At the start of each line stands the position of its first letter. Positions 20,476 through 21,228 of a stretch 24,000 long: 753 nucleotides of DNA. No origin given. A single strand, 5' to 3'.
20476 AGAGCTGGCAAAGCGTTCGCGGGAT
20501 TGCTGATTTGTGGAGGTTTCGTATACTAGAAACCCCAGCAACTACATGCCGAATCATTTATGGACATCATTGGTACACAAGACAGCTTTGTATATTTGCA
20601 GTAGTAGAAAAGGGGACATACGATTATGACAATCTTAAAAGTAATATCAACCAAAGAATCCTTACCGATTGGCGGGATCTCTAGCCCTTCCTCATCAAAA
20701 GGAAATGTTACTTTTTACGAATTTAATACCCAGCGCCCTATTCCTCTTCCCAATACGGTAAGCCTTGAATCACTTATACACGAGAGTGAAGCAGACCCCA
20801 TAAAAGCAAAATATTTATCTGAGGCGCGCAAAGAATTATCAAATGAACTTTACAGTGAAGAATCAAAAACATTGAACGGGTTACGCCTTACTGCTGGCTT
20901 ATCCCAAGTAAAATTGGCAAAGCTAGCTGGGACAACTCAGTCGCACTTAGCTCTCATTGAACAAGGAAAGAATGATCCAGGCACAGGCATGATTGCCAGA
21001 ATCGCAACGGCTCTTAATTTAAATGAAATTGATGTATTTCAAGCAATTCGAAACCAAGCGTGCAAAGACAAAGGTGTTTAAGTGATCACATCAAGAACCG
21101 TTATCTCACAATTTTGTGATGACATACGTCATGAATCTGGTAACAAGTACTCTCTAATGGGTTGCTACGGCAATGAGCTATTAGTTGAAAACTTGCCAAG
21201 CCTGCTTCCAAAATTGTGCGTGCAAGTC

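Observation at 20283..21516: AT-rich three-gene cassette (RelE/ParE-like, extended XRE-HTH, unknown 144-aa protein) between groESL and rsmA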

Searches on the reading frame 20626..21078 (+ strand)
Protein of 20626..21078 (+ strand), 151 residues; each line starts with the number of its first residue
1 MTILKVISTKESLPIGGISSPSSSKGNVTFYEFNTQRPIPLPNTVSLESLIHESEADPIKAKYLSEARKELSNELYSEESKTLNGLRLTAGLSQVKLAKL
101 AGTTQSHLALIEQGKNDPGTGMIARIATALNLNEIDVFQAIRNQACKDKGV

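Call 3: search_protein_families(library=pfam, proteins=[window:20626-21078:+], max_evalue=1)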
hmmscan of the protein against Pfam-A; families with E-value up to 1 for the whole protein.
window:20626-21078:+ (151 aa): 5 families
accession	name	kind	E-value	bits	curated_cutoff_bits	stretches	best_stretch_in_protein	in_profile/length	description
PF01381.28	HTH_3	-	3.1e-09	37.1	23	1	86-133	4-51/55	Helix-turn-helix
PF13560.12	HTH_31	-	8.8e-09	36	27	1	84-133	7-57/64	Helix-turn-helix domain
PF12844.13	HTH_19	-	5.4e-06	26.7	30.2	1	83-139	4-60/64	Helix-turn-helix domain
PF13443.12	HTH_26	-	0.071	13.8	22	1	88-138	7-58/63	Cro/C1-type HTH DNA-binding domain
PF13840.12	ACT_7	-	0.15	12.4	27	1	120-140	21-41/65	ACT domain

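Call 4: search_protein_families(library=padloc, proteins=[window:20626-21078:+], max_evalue=1)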
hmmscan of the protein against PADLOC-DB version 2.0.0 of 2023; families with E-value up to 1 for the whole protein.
window:20626-21078:+ (151 aa): 15 families
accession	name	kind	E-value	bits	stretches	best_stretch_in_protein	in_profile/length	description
PDLC02926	HTH_VI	-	8.3e-11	40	1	81-132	4-55/92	-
PDLC03951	RmrA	-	6.5e-06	23.4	1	79-143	9-73/400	-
PDLC03664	Control_protein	-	3.6e-05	22.2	1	82-138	17-73/74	control protein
PDLC03953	RmrA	-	0.00069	16.9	1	80-132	7-59/373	-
PDLC04142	capH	-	0.0008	18.5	1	82-133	10-60/103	capH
PDLC03949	RmrA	-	0.00087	16.2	1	86-134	10-58/363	-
PDLC03954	RmrA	-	0.0013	15.7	1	76-135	8-67/380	-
PDLC03955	RmrA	-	0.0017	15.6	1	81-133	23-75/371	-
PDLC03946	RmrA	-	0.0017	15.2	1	82-133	6-57/357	-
PDLC03665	Control_protein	-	0.002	16.4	1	84-138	14-71/77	control protein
PDLC03952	RmrA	-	0.0031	14.4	1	82-132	26-76/395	-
PDLC03666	Control_protein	-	0.0035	15.7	1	80-141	8-69/77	control protein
PDLC03536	REase_II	-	0.0086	13.7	1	80-138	12-70/237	Type II restriction enzyme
PDLC03948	RmrA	-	0.0091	12.9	1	89-133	19-63/397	-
PDLC03947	RmrA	-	0.04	10.7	1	82-133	15-66/383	-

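Call 6: search_protein_families(library=ncbifam, proteins=[window:20626-21078:+], max_evalue=1)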
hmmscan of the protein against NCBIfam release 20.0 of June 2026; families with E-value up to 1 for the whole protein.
window:20626-21078:+ (151 aa): 11 families
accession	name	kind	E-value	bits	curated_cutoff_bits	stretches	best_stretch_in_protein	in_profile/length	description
TIGR03070.1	couple_hipB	subfamily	1.9e-08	34.1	71.65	1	83-132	7-56/58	type II toxin-antitoxin system Y4mF family antitoxin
NF041951.1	phage_RstR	subfamily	2.4e-06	27.8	80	1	81-132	5-56/108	RstR family transcriptional repressor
NF007408.0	PRK09943.1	equivalog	1.6e-05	24.5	211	1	80-138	9-67/185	HTH-type transcriptional regulator PuuR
NF006015.0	PRK08154.1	subfamily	1.6e-05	24.2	204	1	61-141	13-93/314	anaerobic benzoate catabolism transcriptional regulator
NF047948.1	male_kill_WMK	equivalog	0.00037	20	300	1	68-148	152-232/300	WO male-killing family protein Wmk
NF041493.1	MobT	equivalog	0.016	14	600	1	87-131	5-49/383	MobT family relaxase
NF041575.1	antitoxPezA_Strep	equivalog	0.029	14.3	290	1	82-138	5-61/158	type II toxin-antitoxin system antitoxin PezA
TIGR00270.2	TIGR00270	equivalog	0.035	13.9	110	1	64-133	61-130/159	multiprotein bridging factor aMBF1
TIGR03830.1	CxxCG_CxxCG_HTH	subfamily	0.058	13.2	61.8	1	61-118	51-105/127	type II TA system antitoxin MqsA family protein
TIGR02147.1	Fsuc_second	paralog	0.07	12.6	50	1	92-135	28-72/272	TIGR02147 family protein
NF046032.1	TransRegSlrRBacil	equivalog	0.083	13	250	1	87-140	10-64/149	HTH-type transcriptional regulator SlrR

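Call 7: search_protein_families(library=phrogs, proteins=[window:20626-21078:+], max_evalue=1)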
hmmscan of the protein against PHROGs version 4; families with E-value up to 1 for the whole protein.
window:20626-21078:+ (151 aa): 22 families
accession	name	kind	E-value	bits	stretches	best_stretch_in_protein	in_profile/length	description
phrog_38027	-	transcription regulation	1.4e-15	58.6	1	47-147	37-137/143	transcriptional repressor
phrog_8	-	transcription regulation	1.7e-08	35.3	1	76-141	165-219/346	transcriptional regulator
phrog_3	-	transcription regulation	9.9e-08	33.1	1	72-140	82-148/430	transcriptional repressor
phrog_1373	-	transcription regulation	1.7e-07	32.4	1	31-133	12-118/166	transcriptional regulator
phrog_5823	-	transcription regulation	7.4e-07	29.6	1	84-134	12-63/404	transcriptional regulator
phrog_2439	-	transcription regulation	4e-06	26.9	1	80-133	9-62/367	transcriptional regulator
phrog_4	-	transcription regulation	4.5e-06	26.9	1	80-136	138-190/400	transcriptional repressor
phrog_7241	-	transcription regulation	1.5e-05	26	1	79-133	63-116/122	transcriptional regulator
phrog_2967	-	transcription regulation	2.1e-05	25.1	1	80-140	12-72/225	transcriptional regulator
phrog_2328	-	transcription regulation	2.3e-05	25.2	1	83-138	20-75/128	transcriptional repressor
phrog_13326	-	unknown function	0.00044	21.4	1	93-138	9-54/151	-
phrog_2104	-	unknown function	0.0021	19.2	1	68-124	30-85/103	-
phrog_2339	-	DNA, RNA and nucleotide metabolism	0.0034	18.4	1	81-130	28-78/98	HTH DNA binding protein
phrog_4441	-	DNA, RNA and nucleotide metabolism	0.0049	18.1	1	93-149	20-76/98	HTH DNA binding protein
phrog_6831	-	transcription regulation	0.0098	16.9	1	89-116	16-43/68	transcriptional regulator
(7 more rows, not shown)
